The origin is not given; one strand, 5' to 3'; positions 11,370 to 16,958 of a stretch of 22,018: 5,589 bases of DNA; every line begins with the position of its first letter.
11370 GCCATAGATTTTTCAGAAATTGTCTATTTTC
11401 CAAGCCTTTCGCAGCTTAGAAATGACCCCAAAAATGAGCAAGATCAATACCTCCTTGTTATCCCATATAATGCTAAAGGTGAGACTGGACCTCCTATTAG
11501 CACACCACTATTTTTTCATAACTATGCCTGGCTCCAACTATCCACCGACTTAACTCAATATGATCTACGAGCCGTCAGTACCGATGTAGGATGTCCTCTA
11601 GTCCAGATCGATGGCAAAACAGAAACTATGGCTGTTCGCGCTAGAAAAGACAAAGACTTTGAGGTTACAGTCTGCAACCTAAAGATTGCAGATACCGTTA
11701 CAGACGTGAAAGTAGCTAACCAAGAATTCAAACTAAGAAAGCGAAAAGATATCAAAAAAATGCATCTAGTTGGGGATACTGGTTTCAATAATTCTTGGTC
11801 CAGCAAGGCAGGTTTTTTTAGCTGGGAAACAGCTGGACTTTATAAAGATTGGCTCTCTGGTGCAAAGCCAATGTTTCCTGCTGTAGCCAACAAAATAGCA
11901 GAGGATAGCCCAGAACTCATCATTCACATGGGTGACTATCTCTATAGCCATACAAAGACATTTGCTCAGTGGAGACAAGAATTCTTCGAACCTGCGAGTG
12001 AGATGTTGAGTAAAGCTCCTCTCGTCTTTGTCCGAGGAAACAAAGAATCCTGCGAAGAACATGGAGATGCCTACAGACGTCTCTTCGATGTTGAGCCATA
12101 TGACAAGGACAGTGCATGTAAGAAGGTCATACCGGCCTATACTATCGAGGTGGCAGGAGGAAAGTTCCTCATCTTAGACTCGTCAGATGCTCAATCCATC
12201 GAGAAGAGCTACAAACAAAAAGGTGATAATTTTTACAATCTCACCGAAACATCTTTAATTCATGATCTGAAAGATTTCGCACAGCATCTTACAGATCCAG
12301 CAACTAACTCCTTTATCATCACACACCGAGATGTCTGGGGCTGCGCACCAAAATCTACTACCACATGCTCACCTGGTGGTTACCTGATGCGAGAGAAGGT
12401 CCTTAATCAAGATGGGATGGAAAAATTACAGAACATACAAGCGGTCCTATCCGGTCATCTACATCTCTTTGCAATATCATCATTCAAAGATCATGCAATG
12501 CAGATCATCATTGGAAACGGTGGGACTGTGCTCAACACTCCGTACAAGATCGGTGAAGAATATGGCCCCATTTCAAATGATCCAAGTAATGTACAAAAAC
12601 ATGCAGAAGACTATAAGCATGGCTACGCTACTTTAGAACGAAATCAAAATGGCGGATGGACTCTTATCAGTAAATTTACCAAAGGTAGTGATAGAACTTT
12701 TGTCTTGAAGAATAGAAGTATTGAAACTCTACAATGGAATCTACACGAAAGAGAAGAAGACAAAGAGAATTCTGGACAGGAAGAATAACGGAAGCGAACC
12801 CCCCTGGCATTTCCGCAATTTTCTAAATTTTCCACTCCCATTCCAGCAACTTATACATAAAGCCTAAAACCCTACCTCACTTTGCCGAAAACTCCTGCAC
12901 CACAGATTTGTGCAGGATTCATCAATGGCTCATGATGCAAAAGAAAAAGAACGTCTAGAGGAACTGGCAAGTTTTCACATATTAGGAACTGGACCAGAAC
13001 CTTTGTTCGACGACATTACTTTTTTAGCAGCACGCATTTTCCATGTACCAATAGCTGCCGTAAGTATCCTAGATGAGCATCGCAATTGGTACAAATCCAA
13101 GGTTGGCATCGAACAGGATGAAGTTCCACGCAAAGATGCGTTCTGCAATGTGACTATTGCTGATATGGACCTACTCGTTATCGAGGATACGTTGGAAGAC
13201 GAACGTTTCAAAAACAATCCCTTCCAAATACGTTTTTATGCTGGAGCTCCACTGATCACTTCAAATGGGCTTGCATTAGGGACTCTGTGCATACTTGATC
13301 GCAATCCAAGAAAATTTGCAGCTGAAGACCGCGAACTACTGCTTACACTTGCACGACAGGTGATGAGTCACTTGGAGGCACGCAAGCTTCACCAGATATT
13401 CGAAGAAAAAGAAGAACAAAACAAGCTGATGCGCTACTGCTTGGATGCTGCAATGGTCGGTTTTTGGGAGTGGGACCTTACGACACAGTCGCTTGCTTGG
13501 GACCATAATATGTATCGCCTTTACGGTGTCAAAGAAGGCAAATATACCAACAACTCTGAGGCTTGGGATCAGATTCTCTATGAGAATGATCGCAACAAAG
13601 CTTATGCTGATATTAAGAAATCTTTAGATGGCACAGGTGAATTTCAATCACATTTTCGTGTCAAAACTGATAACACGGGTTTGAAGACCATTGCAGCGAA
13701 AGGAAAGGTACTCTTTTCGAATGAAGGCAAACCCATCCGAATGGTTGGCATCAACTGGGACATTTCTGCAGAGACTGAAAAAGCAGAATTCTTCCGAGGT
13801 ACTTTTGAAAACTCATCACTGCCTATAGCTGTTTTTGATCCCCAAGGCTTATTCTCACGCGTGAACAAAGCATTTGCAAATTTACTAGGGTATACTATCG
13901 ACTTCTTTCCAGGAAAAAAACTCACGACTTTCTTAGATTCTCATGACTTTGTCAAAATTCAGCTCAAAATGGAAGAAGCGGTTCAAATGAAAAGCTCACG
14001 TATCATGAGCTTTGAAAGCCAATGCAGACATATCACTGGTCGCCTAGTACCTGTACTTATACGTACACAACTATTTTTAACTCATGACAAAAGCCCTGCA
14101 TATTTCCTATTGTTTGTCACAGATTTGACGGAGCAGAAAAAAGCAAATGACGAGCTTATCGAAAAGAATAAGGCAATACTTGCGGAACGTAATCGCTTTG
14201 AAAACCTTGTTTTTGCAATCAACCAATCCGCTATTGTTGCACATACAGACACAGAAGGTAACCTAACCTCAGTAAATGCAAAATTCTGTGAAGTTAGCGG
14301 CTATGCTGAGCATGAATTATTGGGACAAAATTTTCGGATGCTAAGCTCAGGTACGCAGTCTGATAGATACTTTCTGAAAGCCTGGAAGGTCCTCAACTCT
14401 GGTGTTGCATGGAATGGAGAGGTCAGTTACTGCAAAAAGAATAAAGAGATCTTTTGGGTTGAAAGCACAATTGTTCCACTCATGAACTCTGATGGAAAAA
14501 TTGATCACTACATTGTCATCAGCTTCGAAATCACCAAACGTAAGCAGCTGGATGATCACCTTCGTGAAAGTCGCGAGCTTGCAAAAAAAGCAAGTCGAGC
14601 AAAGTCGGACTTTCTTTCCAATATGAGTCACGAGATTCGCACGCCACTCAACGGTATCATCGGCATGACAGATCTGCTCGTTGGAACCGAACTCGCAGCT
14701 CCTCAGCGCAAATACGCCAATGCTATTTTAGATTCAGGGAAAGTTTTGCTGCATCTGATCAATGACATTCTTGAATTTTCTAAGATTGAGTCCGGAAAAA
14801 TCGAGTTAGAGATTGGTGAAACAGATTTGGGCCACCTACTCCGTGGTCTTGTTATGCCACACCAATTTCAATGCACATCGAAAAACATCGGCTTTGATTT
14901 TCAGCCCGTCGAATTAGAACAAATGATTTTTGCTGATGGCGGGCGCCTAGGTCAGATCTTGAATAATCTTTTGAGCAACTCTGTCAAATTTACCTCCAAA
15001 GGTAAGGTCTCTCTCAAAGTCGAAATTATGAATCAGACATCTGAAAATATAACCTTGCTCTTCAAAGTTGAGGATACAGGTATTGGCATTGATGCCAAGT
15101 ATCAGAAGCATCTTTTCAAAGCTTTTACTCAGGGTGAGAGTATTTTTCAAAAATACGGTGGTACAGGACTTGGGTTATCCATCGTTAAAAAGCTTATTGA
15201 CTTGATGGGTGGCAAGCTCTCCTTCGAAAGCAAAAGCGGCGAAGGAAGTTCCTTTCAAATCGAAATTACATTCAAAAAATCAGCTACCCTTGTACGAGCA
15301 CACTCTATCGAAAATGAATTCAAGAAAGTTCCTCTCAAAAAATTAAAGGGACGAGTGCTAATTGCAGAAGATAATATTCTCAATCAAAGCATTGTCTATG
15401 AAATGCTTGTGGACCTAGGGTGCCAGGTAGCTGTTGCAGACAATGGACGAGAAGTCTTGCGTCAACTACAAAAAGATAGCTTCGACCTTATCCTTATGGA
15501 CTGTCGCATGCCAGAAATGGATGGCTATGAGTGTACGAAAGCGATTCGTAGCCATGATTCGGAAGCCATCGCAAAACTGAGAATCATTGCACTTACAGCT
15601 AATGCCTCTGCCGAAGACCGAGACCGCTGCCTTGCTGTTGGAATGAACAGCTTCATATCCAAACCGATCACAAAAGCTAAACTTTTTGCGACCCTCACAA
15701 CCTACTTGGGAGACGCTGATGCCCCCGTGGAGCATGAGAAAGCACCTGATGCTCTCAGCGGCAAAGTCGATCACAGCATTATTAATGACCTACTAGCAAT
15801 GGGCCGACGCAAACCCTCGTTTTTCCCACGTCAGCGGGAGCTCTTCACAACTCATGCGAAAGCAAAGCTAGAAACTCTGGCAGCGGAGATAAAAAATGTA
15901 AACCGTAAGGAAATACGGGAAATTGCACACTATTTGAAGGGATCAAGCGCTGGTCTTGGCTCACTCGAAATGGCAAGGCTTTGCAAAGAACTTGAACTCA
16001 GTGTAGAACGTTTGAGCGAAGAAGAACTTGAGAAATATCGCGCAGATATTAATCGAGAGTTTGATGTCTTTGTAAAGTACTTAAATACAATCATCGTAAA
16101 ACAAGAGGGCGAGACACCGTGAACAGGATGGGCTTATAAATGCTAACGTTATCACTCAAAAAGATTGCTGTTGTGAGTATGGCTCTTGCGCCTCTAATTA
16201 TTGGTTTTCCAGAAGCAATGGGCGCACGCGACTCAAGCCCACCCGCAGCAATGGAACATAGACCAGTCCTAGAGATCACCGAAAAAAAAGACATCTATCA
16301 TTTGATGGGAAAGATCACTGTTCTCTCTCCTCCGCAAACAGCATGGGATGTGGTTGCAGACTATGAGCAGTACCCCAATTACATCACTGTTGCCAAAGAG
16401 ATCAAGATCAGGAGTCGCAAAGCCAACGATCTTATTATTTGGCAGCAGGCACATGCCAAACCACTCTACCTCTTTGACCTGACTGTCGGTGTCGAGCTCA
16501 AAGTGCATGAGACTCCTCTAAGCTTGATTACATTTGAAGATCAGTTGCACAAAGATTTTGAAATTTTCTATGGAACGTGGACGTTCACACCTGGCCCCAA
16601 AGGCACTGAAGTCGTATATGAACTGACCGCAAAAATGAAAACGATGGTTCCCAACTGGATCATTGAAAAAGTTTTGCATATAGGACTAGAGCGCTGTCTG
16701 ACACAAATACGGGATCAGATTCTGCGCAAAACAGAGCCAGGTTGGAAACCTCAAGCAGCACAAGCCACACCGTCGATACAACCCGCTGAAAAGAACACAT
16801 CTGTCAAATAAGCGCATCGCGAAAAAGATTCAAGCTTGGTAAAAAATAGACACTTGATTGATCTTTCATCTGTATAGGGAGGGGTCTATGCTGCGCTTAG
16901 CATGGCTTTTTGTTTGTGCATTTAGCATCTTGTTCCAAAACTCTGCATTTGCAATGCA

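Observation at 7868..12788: Graded decay of the five phosphoesterase metal/catalytic motifs across the three modules (possible pseudo-enzyme vs enzyme partition)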

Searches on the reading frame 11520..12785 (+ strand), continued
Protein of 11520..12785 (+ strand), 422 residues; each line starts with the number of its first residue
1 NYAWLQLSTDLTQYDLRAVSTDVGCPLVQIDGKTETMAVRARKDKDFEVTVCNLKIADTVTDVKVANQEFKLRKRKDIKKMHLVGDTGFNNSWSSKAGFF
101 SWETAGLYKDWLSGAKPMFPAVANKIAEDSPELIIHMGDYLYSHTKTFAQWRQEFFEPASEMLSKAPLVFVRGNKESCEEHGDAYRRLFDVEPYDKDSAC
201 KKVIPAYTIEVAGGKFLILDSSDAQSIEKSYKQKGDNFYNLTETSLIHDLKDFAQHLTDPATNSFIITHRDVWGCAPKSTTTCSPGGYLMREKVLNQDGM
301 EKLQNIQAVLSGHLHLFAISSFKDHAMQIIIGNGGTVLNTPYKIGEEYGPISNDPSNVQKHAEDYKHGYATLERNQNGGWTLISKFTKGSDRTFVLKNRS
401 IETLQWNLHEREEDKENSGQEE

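Call 40: find_encoding_contigs(protein=P0013, flank=5000, max_places=2)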
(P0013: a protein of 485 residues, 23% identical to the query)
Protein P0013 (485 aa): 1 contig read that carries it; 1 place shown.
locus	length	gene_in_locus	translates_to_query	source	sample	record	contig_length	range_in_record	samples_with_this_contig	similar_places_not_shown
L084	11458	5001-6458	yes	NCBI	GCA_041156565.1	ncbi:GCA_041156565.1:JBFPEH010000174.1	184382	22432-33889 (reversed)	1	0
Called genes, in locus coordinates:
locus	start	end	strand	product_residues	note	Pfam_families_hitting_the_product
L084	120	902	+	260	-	PF04397:LytTR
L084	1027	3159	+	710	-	PF06452:CBM9_1, PF19313:DUF5916 (weak)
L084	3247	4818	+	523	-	-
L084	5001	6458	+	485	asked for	PF00149:Metallophos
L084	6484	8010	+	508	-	-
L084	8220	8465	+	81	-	PF13620:CarboxypepD_reg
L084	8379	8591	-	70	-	-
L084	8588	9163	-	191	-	PF13505:OMP_b-brl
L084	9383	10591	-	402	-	PF12833:HTH_18, PF00165:HTH_AraC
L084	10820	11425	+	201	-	PF27136:RhiA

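Call 41: find_encoding_contigs(protein=P0004, flank=5000, max_places=2)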
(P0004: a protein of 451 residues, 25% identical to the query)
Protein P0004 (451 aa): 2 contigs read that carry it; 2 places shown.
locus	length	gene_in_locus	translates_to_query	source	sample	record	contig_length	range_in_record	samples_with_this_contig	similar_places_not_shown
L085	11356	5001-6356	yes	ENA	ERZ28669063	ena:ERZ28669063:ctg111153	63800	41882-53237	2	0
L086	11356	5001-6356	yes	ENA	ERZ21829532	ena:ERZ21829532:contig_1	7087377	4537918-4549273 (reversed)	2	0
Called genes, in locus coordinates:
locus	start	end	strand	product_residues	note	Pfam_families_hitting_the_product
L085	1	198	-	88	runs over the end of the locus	-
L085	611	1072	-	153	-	PF00067:p450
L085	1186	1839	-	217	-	-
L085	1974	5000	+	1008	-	PF07676:PD40 (weak), PF26549:Tricorn_N, PF26550:Tricorn_2nd (faint), PF07676:PD40, PF26549:Tricorn_N, PF04389:Peptidase_M28, PF13180:PDZ_2 (weak), PF17820:PDZ_6 (weak)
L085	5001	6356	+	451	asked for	PF00149:Metallophos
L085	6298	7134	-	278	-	PF00702:Hydrolase, PF13419:HAD_2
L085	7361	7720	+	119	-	-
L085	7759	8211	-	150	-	-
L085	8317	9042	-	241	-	PF00873:ACR_tran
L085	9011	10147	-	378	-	PF13808:DDE_Tnp_1_assoc, PF01609:DDE_Tnp_1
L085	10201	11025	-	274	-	PF00873:ACR_tran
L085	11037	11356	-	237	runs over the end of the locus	PF00873:ACR_tran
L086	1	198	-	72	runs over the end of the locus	-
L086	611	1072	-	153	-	PF00067:p450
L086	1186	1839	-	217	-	-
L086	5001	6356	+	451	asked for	PF00149:Metallophos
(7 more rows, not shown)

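Call 42: find_encoding_contigs(protein=P0019, flank=5000, max_places=2)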
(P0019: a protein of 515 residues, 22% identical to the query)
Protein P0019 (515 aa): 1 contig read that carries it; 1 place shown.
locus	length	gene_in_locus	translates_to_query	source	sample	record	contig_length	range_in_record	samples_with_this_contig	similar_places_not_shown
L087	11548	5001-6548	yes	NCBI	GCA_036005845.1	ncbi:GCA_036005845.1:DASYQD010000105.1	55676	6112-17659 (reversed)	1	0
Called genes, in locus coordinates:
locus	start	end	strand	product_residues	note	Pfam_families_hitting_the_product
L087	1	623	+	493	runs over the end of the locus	PF02321:OEP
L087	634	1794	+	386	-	PF25919:BSH_CusB (faint), PF25997:BSH_YhbJ (faint), PF25917:BSH_RND, PF25973:BSH_CzcB (weak), PF25954:Beta-barrel_RND_2, PF25989:YknX_C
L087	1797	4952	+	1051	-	PF00873:ACR_tran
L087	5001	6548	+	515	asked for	PF00149:Metallophos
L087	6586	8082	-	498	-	PF13229:Beta_helix (faint), PF02415:Chlam_PMP (faint)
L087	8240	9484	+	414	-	PF07690:MFS_1, PF13000:Acatn, PF03092:BT1 (weak)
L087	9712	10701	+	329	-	PF00072:Response_reg, PF00990:GGDEF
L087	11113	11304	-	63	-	-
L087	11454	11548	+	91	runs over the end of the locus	PF05015:HigB-like_toxin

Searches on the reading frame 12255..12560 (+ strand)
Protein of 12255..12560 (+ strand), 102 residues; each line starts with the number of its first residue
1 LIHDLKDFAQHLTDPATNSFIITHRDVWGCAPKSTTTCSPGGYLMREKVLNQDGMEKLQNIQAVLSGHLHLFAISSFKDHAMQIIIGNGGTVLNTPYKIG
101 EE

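Call 31: search_solved_structures(query=window:12255-12560:+, max_evalue=10, show_alignments=5)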
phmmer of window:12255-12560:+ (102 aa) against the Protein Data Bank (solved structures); distinct sequences matched with E-value up to 10: 2.
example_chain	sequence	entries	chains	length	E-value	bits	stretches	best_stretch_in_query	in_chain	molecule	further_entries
9ddz_A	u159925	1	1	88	0.6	13.5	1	34-78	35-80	Protein TonB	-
9dc4_T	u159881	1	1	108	0.96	12.9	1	36-78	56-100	Protein TonB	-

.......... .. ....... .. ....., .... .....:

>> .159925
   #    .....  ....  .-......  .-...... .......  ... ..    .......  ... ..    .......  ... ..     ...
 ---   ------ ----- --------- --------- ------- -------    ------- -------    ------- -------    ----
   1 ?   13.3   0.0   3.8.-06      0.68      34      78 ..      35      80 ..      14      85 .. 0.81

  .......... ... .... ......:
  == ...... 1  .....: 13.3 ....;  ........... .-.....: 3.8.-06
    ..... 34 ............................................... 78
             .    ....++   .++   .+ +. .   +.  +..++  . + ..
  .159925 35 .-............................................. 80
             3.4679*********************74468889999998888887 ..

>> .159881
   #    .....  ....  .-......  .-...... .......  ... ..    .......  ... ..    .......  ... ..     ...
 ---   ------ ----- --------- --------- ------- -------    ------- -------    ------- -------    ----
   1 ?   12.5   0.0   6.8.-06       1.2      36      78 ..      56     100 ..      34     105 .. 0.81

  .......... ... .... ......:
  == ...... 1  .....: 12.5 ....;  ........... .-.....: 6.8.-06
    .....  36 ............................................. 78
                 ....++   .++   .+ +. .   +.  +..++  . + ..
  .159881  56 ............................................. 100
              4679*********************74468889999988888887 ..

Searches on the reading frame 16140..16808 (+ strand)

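Call 17: search_protein_families(library=pfam, proteins=[window:16140-16808:+], max_evalue=0.001)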
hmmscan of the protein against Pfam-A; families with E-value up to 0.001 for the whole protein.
window:16140-16808:+ (223 aa): 2 families
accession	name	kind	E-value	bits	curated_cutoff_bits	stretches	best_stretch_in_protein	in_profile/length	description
PF03364.25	Polyketide_cyc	-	7e-13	49.4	23.4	1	64-180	4-115/126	Polyketide cyclase / dehydrase and lipid transport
PF10604.15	Polyketide_cyc2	-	2.2e-08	34.9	27.4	1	58-184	7-127/142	Polyketide cyclase / dehydrase and lipid transport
